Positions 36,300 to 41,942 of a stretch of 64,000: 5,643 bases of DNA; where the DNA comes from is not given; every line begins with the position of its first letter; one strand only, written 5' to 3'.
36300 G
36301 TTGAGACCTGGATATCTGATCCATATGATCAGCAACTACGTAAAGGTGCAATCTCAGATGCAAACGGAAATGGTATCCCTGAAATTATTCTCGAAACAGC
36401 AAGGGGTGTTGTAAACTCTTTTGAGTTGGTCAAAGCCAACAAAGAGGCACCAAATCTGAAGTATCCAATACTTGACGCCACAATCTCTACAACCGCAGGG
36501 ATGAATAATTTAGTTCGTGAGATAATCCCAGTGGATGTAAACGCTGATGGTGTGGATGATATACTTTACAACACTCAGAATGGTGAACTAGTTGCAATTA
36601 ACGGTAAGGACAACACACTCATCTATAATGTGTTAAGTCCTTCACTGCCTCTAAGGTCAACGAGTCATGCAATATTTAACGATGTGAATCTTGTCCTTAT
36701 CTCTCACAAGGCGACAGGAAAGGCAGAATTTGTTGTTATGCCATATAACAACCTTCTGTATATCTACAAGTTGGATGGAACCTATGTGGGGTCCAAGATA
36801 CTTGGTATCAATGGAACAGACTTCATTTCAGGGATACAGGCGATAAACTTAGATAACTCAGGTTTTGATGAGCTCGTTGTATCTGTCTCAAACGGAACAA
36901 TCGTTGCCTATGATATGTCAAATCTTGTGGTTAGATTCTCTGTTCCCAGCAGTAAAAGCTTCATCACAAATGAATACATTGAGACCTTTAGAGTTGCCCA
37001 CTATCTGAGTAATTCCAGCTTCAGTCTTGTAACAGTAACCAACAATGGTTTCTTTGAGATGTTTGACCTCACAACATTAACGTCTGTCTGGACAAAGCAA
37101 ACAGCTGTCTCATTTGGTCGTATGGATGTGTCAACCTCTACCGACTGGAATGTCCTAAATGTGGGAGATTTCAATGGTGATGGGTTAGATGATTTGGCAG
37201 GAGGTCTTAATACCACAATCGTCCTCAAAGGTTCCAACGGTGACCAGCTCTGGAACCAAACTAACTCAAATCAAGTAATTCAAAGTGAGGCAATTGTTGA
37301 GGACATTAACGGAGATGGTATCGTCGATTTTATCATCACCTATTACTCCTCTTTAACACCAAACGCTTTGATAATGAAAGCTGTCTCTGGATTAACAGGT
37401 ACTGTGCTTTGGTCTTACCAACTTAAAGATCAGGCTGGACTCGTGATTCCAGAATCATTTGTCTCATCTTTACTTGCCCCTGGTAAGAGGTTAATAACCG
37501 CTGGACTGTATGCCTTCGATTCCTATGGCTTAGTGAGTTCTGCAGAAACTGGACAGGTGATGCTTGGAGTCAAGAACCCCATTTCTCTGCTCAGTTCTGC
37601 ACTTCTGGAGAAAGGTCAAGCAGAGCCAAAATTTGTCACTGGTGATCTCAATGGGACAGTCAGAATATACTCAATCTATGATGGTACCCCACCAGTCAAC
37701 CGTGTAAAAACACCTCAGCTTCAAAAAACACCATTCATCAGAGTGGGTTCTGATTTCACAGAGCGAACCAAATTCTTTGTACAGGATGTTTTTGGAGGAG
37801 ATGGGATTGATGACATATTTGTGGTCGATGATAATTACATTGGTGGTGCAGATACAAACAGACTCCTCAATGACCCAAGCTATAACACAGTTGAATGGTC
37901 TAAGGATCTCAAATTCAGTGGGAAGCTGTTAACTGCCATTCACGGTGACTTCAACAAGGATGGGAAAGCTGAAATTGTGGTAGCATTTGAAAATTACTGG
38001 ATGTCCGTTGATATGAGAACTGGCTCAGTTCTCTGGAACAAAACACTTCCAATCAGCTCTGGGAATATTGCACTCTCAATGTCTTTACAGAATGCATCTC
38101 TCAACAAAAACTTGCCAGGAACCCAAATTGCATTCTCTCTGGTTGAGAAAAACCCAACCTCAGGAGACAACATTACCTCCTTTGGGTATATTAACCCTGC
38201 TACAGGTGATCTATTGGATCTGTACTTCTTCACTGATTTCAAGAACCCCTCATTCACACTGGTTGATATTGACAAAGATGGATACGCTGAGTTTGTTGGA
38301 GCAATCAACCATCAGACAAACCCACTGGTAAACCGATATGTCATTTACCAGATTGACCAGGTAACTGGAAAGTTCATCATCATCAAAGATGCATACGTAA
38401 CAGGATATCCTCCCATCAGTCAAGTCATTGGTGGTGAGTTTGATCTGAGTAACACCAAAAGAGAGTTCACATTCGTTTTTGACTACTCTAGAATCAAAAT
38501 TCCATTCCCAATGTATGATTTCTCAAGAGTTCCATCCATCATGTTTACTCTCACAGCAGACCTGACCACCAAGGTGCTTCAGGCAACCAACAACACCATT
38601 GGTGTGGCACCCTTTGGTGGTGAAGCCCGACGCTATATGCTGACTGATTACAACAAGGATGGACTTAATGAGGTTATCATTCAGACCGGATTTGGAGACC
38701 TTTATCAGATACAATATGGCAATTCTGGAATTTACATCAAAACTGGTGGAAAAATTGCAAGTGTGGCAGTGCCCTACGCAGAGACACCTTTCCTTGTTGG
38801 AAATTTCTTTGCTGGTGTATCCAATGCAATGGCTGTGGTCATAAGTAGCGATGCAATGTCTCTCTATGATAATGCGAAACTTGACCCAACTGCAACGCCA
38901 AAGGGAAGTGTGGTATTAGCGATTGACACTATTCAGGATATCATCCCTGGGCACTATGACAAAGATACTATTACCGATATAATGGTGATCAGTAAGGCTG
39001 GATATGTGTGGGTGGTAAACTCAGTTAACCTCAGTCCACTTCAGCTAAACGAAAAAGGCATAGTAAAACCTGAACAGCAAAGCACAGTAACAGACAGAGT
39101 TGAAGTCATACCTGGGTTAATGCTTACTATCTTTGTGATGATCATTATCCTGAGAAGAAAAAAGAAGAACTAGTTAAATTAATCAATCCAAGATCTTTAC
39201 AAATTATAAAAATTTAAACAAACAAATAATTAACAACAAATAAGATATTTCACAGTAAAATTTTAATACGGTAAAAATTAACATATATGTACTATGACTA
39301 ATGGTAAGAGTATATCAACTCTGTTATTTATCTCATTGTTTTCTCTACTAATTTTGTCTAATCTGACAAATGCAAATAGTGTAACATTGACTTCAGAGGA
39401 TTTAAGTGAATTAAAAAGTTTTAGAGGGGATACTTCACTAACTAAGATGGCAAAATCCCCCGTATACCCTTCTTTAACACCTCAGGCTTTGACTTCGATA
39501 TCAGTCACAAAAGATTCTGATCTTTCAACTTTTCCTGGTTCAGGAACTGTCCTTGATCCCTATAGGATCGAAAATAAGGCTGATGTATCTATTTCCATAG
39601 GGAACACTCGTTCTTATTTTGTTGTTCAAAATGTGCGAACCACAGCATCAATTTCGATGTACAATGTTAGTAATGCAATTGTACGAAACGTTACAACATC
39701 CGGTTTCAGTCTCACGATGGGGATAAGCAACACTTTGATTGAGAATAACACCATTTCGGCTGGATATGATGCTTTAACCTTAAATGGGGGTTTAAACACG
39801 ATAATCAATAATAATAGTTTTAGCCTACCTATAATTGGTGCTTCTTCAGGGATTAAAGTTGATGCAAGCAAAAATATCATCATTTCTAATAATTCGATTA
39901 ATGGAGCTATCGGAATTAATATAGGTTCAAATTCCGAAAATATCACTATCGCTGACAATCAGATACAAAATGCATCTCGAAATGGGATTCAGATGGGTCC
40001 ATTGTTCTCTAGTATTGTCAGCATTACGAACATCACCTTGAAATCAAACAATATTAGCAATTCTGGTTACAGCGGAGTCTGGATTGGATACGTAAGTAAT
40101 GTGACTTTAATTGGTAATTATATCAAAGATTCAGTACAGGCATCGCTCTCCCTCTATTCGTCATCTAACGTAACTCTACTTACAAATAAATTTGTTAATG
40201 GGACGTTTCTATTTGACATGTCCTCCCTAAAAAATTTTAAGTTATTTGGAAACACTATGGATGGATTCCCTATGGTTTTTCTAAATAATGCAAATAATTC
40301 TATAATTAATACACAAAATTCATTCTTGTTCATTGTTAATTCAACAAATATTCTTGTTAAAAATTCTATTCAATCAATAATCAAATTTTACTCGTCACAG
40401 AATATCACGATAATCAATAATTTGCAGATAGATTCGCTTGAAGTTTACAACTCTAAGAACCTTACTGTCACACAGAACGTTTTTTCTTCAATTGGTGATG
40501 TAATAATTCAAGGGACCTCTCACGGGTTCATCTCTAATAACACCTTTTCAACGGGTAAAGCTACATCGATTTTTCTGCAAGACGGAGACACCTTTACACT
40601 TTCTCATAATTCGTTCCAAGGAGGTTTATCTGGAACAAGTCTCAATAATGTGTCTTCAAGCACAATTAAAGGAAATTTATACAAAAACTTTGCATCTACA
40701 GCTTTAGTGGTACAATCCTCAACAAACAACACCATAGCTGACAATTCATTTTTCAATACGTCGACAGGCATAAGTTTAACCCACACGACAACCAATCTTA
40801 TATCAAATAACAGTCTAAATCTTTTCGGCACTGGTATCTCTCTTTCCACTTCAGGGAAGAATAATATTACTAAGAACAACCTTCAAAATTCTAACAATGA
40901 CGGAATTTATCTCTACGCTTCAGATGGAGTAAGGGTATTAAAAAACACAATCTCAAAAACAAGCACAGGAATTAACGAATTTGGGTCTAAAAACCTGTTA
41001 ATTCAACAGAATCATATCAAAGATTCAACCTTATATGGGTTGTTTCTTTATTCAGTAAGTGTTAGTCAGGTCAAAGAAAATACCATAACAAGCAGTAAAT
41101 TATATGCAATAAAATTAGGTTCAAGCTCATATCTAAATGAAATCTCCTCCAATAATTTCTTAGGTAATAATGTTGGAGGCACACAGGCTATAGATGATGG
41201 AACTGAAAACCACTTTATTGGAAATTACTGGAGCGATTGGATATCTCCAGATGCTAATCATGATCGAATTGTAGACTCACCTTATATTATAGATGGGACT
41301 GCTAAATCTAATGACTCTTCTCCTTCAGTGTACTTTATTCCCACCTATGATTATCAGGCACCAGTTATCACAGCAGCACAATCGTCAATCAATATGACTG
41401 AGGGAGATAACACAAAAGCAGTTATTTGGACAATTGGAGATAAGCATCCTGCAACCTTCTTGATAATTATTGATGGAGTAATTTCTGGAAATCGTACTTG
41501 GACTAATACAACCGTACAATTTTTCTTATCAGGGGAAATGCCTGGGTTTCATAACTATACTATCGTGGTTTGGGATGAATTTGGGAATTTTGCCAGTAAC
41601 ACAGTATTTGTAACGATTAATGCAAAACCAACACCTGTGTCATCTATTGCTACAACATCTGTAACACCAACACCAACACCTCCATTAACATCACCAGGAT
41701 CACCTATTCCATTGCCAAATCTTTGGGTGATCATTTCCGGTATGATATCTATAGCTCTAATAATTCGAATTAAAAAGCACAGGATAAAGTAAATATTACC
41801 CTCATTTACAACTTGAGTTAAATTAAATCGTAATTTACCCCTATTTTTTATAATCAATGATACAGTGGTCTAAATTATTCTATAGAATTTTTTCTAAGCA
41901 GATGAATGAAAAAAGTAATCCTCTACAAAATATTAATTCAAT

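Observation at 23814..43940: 20-kb co-directional island of four giant secreted, C-terminally anchored surface proteins with eukaryote-type adhesion domains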

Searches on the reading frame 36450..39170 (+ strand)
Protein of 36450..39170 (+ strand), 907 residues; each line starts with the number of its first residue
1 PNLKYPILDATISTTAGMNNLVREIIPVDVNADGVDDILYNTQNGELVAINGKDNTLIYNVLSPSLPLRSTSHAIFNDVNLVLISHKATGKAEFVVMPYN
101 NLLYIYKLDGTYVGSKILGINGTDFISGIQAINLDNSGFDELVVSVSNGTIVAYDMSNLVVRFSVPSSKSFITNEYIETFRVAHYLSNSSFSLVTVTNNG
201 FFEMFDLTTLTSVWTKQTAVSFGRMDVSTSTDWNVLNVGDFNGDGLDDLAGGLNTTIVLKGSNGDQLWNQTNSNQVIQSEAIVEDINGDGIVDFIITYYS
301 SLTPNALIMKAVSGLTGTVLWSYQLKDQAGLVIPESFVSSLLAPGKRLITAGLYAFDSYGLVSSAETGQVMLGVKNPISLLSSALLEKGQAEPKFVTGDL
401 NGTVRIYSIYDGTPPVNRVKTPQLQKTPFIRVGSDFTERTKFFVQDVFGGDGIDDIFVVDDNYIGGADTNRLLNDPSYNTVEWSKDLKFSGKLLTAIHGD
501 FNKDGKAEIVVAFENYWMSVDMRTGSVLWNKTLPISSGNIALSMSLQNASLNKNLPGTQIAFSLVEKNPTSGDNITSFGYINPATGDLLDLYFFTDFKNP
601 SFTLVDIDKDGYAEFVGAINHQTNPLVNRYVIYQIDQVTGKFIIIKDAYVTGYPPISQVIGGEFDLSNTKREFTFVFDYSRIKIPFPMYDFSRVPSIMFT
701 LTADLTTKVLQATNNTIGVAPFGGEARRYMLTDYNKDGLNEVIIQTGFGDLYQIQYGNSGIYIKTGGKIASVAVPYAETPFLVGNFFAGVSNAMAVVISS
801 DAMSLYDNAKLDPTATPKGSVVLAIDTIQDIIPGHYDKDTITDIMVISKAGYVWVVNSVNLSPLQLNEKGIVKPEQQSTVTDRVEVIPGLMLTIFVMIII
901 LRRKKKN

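Call 56: search_protein_families(library=pfam, proteins=[window:36450-39170:+], max_evalue=1)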
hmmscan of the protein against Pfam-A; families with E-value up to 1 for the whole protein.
window:36450-39170:+ (907 aa): 7 families
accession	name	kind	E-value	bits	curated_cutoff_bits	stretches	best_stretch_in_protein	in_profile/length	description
PF13517.12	FG-GAP_3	-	5e-14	53.1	26.9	3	450-511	4-61/61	FG-GAP-like repeat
PF01839.29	FG-GAP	-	1e-10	41.7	22.1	3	236-252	5-21/37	FG-GAP repeat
PF13360.13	PQQ_2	-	1.9e-05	24.9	27.6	1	254-330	43-105/233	Outer membrane protein assembly factor BamB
PF23727.1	Beta-prop_FAM234A_B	-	0.00041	19.4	26.4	1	257-318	103-165/467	FAM234A/B beta-propeller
PF25292.1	Beta-prop_CGLA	-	0.011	15.7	26.8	0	22-57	31-66/316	Lambda-carrageenase beta-propeller domain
PF23743.1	Beta-prop_BBS7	-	0.011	15.5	27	0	35-153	184-296/299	BBS7 beta-propeller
PF14783.12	BBS2_Mid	-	0.08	13.5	27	0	134-163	7-36/108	Ciliary BBSome complex subunit 2, middle region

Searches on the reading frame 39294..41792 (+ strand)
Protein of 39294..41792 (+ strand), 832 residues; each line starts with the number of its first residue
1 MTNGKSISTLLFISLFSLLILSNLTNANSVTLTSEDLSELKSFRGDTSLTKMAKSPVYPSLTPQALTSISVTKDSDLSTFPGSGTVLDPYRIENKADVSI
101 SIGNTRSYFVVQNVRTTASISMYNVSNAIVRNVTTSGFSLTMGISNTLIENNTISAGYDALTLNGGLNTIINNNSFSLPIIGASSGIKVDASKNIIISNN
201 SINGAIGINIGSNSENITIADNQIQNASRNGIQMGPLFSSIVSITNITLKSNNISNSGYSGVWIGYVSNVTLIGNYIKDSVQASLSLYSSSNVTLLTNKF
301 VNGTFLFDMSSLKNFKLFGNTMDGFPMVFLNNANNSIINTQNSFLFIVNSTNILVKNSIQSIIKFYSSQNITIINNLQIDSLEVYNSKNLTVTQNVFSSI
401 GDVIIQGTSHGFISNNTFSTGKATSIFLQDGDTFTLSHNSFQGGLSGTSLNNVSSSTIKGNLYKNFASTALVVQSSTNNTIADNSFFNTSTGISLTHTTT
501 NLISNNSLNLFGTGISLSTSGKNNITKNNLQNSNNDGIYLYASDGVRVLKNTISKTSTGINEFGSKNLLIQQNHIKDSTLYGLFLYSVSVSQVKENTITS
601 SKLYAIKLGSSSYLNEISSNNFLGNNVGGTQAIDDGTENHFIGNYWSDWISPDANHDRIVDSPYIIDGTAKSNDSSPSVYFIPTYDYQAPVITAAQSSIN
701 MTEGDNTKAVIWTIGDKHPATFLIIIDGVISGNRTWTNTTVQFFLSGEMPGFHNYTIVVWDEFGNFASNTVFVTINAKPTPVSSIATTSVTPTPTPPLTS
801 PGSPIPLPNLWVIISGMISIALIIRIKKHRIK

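Call 7: search_protein_families(library=pfam, proteins=[window:39294-41789:+], max_evalue=0.01)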
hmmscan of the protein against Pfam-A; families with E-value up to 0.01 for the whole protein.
window:39294-41789:+ (832 aa): 2 families
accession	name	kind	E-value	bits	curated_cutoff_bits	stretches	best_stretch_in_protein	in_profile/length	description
PF05048.19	NosD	-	1.5e-39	136.1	23.6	4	491-646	17-169/212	Periplasmic copper-binding protein (NosD)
PF13229.12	Beta_helix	-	1.4e-37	129.2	25.9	4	502-644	12-156/158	Right handed beta helix region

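Call 12: find_encoding_contigs(protein=window:39294-41792:+, flank=10000, max_places=6)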
Protein window:39294-41792:+ (832 aa): 2 contigs read that carry it; 1 place shown.
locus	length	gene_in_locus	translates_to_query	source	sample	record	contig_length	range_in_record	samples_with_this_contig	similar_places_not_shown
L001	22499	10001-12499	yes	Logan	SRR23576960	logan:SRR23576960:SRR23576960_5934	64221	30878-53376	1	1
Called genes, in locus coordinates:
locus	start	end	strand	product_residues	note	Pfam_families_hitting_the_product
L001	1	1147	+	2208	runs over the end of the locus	PF18884:TSP3_bac (faint)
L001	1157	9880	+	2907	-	PF01839:FG-GAP (faint), PF13517:FG-GAP_3 (faint), PF14783:BBS2_Mid (faint), PF23743:Beta-prop_BBS7 (faint)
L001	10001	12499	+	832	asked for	PF13229:Beta_helix (weak), PF05048:NosD, PF13229:Beta_helix, PF05048:NosD, PF13229:Beta_helix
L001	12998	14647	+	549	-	PF03372:Exo_endo_phos, PF00041:fn3 (faint)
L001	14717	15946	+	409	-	PF04412:AcnX, PF28403:AcnX_2nd, PF28406:AcnX_3rd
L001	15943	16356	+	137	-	PF01989:AcnX_swivel_put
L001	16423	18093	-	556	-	PF12799:LRR_4 (faint), PF14580:LRR_9 (faint), PF13855:LRR_8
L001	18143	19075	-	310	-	PF08271:Zn_Ribbon_TF, PF00382:TFIIB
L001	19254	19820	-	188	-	PF00025:Arf, PF00071:Ras, PF08477:Roc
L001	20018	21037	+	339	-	PF00248:Aldo_ket_red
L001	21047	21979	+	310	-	PF00288:GHMP_kinases_N, PF08544:GHMP_kinases_C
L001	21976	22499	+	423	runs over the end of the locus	PF14821:Thr_synth_N, PF00291:PALP, PF24857:THR4_C (weak)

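Call 13: search_protein_families(library=ncbifam, proteins=[window:39294-41789:+], max_evalue=0.1)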
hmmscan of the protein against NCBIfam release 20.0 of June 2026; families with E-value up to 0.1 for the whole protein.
window:39294-41789:+ (832 aa): 2 families
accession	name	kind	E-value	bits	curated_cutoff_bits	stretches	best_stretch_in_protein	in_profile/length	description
TIGR04247.1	NosD_copper_fam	subfamily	6.5e-20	71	300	2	523-665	181-327/377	nitrous oxide reductase family maturation protein NosD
TIGR03804.1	para_beta_helix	repeat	1.4e-10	40.6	19.45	4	514-556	1-42/44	parallel beta-helix repeat protein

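Call 81: search_protein_families(library=padloc, proteins=[window:39294-41789:+], max_evalue=0.001)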
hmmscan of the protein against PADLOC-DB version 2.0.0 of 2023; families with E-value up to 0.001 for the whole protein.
window:39294-41789:+ (832 aa): 0 families

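Call 115: find_related_loci(query=window:39294-41789:+, collection=metagenome_contigs, flank=10000)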
Query window:39294-41789:+ (832 aa) in metagenome_contigs; peptide patterns used: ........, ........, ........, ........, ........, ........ (x = any residue, [..] = any of these).
379 stretches matched a pattern; 6 encode a relative of the query (tblastn E <= 1e-3); 6 distinct loci.
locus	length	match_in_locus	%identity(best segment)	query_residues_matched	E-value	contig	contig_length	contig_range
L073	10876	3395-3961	32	422-607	7e-9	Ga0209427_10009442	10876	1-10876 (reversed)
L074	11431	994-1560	32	422-607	7e-9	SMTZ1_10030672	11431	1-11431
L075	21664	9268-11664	26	33-576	2e-11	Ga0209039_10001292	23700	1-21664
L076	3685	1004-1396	34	479-624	4e-7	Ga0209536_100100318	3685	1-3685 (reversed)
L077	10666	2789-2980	42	186-252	5e-6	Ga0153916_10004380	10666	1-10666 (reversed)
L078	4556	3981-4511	29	463-632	2e-5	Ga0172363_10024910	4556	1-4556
